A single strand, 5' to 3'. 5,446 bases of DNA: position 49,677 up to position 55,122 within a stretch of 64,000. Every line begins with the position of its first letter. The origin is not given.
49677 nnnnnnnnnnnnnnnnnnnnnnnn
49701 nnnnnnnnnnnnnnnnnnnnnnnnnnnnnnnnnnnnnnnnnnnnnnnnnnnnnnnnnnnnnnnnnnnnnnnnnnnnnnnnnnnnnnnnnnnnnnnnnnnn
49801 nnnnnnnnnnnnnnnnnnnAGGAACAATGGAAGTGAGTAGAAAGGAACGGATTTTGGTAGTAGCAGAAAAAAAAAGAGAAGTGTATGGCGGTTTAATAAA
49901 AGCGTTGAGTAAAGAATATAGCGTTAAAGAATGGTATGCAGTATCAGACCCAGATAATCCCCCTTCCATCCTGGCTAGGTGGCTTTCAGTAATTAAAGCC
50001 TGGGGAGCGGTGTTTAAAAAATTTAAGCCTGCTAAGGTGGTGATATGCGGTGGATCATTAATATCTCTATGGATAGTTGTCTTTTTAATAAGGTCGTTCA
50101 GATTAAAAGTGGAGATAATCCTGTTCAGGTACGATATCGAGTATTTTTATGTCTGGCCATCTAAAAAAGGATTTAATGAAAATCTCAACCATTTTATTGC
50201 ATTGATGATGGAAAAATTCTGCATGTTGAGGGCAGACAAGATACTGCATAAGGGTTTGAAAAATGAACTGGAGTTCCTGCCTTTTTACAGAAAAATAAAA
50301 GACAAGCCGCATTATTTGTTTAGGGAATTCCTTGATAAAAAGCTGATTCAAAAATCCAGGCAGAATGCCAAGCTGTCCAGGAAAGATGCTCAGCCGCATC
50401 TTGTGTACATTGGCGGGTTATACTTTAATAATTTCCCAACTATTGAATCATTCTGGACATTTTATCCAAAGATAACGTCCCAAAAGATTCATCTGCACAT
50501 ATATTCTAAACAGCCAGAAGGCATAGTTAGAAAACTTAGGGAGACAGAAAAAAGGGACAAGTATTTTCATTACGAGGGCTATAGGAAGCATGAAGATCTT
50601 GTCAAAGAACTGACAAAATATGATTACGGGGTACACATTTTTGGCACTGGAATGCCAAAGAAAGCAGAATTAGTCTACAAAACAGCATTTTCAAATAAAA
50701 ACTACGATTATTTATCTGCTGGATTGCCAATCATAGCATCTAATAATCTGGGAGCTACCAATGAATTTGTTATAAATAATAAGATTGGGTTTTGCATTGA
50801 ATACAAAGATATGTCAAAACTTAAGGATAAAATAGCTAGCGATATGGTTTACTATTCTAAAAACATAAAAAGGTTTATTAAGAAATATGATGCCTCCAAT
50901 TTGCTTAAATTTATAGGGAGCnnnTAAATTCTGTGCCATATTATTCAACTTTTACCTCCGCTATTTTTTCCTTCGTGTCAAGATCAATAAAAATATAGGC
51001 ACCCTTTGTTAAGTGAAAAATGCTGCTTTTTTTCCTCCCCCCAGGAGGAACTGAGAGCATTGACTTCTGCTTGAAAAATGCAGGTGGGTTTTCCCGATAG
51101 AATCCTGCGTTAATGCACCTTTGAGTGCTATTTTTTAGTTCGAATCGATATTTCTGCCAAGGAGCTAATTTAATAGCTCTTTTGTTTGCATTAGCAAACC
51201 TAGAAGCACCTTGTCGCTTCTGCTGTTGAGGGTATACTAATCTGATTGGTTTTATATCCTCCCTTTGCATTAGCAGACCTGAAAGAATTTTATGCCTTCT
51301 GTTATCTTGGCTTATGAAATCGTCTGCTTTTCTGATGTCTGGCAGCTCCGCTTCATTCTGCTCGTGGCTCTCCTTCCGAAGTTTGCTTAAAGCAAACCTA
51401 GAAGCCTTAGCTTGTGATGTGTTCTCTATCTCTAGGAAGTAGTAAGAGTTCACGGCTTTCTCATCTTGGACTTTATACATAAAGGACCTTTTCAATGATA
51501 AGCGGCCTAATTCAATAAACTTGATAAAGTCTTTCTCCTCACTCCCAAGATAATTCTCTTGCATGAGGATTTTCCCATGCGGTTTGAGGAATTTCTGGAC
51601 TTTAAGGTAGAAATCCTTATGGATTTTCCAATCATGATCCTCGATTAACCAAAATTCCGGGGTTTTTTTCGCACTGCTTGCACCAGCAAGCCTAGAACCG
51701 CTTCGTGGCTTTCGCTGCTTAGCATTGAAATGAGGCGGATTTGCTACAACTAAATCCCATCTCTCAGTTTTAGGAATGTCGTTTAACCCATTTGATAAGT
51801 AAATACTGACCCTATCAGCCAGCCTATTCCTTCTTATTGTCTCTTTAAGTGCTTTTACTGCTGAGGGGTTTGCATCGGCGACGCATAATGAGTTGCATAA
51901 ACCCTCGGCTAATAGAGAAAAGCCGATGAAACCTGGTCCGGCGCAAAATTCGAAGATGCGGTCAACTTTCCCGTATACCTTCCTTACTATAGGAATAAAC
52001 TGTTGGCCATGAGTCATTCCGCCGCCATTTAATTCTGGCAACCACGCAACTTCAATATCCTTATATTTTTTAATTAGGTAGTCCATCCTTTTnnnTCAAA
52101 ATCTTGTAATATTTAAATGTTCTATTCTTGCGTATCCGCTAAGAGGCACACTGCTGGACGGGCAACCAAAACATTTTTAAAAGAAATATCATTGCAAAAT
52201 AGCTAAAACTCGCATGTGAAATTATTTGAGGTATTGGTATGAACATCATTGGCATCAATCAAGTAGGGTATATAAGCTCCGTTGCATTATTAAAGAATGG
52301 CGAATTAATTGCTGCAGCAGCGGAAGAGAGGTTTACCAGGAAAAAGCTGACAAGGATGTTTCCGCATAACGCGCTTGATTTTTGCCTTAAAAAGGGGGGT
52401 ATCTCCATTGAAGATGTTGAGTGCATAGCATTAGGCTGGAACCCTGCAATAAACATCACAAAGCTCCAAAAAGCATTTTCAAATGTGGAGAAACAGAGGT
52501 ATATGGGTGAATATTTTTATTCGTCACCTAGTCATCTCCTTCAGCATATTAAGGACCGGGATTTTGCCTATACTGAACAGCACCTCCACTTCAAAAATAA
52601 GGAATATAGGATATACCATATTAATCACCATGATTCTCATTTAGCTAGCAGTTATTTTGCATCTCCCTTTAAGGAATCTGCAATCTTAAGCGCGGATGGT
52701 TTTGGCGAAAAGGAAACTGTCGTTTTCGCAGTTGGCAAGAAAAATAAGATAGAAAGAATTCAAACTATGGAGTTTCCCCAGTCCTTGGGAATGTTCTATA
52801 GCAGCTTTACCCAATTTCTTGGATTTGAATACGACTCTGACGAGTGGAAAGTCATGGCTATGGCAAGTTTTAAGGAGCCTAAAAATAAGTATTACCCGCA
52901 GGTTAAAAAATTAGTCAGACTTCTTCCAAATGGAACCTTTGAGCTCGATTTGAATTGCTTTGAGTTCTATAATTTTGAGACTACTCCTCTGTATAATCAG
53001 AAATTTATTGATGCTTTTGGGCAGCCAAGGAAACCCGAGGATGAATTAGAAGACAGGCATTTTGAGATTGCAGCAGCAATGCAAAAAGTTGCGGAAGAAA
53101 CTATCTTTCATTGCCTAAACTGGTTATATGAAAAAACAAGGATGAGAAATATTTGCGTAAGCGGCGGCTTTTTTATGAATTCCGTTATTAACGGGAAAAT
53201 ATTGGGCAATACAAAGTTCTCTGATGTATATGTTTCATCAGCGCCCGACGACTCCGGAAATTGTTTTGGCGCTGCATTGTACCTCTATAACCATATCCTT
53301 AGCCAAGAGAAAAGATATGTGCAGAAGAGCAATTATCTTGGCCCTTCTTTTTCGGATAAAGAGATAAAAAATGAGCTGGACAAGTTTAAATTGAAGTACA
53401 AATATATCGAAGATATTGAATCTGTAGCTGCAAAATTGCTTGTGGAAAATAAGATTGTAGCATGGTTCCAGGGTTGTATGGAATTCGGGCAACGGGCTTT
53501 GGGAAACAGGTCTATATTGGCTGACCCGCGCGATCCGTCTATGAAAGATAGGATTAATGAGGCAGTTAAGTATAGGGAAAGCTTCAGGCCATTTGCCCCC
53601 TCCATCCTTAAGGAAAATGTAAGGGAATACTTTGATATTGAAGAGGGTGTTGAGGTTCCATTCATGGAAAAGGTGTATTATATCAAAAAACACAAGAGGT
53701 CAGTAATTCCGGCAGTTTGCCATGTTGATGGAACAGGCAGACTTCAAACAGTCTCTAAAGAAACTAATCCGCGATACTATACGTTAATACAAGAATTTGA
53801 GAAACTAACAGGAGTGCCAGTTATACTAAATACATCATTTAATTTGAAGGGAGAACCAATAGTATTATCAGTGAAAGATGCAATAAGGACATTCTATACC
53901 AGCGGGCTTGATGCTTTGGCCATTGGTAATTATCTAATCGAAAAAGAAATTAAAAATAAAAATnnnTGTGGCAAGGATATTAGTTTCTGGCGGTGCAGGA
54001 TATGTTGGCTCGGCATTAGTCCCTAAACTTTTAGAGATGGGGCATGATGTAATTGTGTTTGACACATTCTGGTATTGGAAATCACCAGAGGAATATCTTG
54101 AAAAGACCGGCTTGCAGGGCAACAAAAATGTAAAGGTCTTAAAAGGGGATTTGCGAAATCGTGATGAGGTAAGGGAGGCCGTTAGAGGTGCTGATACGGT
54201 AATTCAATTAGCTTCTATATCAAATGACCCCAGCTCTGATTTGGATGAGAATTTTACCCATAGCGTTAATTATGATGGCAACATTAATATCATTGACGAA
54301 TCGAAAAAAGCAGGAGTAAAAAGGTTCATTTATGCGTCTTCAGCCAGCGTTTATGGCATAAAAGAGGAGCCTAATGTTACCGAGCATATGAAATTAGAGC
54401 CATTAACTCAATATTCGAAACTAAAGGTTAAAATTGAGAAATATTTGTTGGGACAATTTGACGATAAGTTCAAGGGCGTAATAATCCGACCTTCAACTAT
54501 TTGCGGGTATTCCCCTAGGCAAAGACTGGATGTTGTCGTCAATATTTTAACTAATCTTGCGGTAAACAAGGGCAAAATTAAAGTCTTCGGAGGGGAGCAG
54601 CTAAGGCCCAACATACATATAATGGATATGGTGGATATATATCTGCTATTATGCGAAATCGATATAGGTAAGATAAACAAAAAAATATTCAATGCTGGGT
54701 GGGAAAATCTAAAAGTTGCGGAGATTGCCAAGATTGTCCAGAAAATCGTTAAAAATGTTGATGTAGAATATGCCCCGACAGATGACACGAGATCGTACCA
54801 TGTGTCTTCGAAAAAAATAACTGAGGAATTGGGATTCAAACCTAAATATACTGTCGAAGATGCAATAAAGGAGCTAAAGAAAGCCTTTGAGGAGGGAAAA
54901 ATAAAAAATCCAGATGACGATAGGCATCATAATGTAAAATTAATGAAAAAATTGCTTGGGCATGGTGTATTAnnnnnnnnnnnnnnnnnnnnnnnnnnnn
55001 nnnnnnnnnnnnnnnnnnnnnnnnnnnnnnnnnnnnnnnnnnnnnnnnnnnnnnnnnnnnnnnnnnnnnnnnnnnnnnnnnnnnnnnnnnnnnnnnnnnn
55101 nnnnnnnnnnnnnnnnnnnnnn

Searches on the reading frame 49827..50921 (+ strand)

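Call 82: search_protein_families(library=pfam, proteins=[window:49827-50921:+], max_evalue=0.0001)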
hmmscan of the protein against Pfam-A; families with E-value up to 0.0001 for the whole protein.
window:49827-50921:+ (365 aa): 2 families
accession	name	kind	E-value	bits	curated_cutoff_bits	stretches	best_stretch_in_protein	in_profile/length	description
PF13692.12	Glyco_trans_1_4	-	8.7e-09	36.2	27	1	190-337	2-137/142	Glycosyl transferases group 1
PF00534.26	Glycos_transf_1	-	6.5e-06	26.2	26.4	1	287-337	104-153/172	Glycosyl transferases group 1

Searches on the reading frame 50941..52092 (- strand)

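Call 82: search_protein_families(library=pfam, proteins=[window:50941-52092:-], max_evalue=0.0001)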
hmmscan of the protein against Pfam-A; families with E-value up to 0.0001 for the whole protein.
window:50941-52092:- (383 aa): 2 families
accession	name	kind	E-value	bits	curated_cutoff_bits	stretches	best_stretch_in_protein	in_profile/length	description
PF05175.20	MTS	-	2e-10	41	23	1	44-137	33-124/170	Methyltransferase small domain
PF12847.13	Methyltransf_18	-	1.4e-05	25.6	27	1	53-116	25-87/151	Methyltransferase domain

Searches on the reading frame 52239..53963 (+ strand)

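Call 40: search_protein_families(library=pfam, proteins=[window:52239-53963:+], max_evalue=0.0001)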
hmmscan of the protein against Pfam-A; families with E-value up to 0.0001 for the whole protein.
window:52239-53963:+ (575 aa): 2 families
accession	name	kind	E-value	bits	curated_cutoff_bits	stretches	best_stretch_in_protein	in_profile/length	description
PF16861.10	Carbam_trans_C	-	1.7e-72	242.9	27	1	398-569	1-170/170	Carbamoyltransferase C-terminus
PF02543.21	Carbam_trans_N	-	5.7e-56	190.8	24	1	3-347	2-346/346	Carbamoyltransferase N-terminus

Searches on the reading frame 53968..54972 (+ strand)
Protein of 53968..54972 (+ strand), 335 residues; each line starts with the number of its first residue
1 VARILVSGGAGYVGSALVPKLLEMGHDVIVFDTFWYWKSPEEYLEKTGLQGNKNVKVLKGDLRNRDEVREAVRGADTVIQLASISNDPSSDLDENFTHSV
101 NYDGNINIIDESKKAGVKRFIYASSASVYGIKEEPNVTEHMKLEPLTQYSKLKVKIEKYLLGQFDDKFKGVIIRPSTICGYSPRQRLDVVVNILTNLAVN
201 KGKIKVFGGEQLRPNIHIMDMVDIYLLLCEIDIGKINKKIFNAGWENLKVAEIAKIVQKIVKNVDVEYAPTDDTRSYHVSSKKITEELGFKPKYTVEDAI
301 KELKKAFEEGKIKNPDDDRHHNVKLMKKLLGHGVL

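Call 82: search_protein_families(library=pfam, proteins=[window:53968-54972:+], max_evalue=0.0001)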
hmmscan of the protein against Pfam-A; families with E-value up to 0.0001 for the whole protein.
window:53968-54972:+ (335 aa): 8 families
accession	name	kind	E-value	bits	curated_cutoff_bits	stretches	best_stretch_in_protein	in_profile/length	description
PF01370.27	Epimerase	-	3.5e-39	135.1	20.9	1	4-244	1-240/240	NAD dependent epimerase/dehydratase family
PF16363.11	GDP_Man_Dehyd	-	2.2e-29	103.4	27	1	5-302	1-331/332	GDP-mannose 4,6 dehydratase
PF01073.25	3Beta_HSD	-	1.5e-23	83.7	22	1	5-194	1-197/280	3-beta hydroxysteroid dehydrogenase/isomerase family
PF13460.12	NAD_binding_10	-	4.5e-17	62.9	27.2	1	8-176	1-144/184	NAD(P)H-binding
PF05368.20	NmrA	-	2.6e-14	54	27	1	3-136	4-120/298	NmrA-like family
PF04321.23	RmlD_sub_bind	-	2e-11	44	27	1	3-210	2-179/287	RmlD substrate binding domain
PF02719.21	Polysacc_synt_2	-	3e-07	30.4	20.2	1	4-125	1-128/293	Polysaccharide biosynthesis protein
PF07993.18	NAD_binding_4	-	2.9e-05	23.8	20.1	0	7-184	2-213/258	Male sterility protein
